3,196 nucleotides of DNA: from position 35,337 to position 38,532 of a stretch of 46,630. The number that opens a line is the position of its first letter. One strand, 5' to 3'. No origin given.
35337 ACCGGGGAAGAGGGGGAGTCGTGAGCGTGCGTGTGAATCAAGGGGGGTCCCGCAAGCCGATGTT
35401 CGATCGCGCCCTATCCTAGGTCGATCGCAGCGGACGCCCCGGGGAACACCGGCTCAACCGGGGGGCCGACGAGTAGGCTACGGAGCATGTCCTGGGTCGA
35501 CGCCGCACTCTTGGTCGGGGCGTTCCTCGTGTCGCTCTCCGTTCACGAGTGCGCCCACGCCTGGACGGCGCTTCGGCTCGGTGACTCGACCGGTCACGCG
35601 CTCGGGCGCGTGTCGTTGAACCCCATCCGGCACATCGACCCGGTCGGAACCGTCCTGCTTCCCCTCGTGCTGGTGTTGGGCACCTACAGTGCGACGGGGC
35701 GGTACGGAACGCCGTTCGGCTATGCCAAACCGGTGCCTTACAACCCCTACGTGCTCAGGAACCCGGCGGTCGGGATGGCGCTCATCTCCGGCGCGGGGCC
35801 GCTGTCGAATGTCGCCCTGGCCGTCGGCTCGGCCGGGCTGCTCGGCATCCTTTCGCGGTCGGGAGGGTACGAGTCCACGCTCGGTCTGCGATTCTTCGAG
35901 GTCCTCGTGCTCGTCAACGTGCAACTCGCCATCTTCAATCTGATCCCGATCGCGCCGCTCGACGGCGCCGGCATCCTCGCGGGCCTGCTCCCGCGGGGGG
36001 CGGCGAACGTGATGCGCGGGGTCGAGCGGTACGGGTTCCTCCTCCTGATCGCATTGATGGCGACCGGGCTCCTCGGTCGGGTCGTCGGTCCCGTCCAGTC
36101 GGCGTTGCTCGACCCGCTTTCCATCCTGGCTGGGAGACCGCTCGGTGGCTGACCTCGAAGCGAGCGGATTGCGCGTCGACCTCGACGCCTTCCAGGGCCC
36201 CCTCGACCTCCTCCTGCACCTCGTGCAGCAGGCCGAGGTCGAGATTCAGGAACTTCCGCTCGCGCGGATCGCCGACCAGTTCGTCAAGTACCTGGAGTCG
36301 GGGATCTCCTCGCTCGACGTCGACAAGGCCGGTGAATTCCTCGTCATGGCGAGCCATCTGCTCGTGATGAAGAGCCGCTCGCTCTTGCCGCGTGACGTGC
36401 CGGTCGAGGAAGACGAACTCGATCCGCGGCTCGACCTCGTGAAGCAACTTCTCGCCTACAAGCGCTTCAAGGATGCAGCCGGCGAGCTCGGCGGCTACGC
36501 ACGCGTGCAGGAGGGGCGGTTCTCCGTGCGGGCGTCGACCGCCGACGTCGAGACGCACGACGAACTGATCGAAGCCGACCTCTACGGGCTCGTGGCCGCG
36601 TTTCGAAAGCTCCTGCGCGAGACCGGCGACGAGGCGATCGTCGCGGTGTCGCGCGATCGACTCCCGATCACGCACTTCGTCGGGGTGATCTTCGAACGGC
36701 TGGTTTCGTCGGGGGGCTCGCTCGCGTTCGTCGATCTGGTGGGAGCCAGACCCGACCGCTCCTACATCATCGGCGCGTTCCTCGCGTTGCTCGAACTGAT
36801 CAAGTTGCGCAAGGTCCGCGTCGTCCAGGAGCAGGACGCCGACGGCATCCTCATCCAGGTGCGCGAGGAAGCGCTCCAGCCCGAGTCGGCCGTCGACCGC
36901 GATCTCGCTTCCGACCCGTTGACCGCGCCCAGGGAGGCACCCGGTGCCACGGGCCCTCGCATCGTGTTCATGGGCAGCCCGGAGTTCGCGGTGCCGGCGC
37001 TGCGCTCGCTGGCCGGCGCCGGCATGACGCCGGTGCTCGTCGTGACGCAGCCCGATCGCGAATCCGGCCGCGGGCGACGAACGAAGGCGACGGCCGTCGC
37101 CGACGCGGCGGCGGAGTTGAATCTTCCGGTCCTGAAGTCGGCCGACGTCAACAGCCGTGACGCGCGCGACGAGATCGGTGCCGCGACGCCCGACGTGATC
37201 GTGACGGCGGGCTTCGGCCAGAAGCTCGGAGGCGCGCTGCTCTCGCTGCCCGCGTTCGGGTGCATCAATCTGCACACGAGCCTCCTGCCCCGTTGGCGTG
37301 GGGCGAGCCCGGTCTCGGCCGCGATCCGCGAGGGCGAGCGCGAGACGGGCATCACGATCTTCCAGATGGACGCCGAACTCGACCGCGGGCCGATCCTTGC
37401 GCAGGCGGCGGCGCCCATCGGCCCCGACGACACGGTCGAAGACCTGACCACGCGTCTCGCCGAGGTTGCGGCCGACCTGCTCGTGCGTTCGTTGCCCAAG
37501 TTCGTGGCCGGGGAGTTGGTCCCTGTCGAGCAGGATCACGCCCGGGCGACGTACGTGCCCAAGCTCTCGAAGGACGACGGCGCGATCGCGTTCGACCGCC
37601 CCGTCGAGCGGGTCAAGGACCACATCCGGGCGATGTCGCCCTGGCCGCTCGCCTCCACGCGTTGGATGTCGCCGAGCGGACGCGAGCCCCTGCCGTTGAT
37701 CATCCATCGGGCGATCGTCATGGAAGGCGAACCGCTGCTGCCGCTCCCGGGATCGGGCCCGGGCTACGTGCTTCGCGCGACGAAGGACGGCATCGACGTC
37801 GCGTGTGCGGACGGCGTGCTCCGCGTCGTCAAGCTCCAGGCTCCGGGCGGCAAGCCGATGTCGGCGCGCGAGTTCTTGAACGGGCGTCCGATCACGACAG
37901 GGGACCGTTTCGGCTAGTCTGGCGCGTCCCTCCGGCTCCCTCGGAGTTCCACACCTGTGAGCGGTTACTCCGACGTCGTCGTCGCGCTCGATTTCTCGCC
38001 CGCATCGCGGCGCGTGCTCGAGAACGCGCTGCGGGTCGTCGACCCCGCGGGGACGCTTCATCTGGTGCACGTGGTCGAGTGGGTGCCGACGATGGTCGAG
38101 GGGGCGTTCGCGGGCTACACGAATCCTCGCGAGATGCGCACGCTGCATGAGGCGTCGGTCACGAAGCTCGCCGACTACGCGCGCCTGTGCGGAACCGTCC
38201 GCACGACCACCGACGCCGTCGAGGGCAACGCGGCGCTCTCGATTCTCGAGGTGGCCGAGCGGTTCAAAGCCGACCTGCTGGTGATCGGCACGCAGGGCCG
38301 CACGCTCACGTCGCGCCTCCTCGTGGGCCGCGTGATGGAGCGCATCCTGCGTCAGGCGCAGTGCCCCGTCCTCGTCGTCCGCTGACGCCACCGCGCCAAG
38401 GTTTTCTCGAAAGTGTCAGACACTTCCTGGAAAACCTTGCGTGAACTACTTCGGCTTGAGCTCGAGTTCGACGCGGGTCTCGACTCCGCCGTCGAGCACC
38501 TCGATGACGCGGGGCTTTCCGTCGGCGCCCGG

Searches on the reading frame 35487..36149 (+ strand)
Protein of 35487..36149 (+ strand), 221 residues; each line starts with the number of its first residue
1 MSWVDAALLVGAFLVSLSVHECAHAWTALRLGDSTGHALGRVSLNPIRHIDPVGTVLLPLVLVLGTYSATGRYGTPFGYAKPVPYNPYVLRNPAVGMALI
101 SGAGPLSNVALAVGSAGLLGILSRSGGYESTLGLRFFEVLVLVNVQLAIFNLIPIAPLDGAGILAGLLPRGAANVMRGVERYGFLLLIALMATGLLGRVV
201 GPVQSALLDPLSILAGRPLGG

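Call 27: find_encoding_contigs(protein=window:35487-36149:+, flank=10000, max_places=10)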
Protein window:35487-36149:+ (221 aa): 1 contig read that carries it; 1 place shown.
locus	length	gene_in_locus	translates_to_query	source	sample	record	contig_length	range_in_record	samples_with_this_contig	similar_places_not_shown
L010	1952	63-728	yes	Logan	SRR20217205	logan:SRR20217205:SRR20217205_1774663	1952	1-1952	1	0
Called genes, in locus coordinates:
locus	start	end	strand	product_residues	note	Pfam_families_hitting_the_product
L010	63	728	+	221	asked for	PF02163:Peptidase_M50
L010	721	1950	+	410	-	?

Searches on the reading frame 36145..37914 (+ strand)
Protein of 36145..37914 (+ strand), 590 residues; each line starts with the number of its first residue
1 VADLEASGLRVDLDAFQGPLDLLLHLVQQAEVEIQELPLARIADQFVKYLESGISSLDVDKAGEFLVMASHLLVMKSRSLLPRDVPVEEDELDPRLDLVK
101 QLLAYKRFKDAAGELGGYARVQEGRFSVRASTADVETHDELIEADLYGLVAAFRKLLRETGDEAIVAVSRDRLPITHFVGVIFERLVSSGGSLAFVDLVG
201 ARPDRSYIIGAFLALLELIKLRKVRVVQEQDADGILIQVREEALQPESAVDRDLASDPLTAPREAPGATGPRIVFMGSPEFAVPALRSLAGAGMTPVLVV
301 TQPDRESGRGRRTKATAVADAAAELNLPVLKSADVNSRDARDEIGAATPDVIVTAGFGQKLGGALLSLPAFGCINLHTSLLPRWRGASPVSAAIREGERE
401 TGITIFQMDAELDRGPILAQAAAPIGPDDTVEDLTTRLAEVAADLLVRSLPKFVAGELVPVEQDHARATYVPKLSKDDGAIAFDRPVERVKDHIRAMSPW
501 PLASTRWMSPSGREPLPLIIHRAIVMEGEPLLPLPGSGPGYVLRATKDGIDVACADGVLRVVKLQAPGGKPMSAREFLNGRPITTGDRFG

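Call 40: search_protein_families(library=pfam, proteins=[window:36145-37914:+], max_evalue=0.00001)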
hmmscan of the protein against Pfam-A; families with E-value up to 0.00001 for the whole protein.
window:36145-37914:+ (590 aa): 3 families
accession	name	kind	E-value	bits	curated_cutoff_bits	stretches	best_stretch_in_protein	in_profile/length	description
PF00551.24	Formyl_trans_N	-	9.2e-40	136.8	26.1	1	272-449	2-180/181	Formyl transferase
PF02616.19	SMC_ScpA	-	9.7e-28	98.2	24.6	1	26-238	1-230/232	Segregation and condensation protein ScpA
PF02911.23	Formyl_trans_C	-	4.3e-20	72.2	21.1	1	473-581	1-99/100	Formyl transferase, C-terminal domain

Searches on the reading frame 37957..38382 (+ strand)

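Call 40: search_protein_families(library=pfam, proteins=[window:37957-38382:+], max_evalue=0.00001)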
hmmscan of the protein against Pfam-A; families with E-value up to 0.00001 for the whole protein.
window:37957-38382:+ (142 aa): 1 family
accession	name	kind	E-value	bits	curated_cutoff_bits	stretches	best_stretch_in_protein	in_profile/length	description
PF00582.32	Usp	-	1.1e-28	101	24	1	4-142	2-141/141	Universal stress protein family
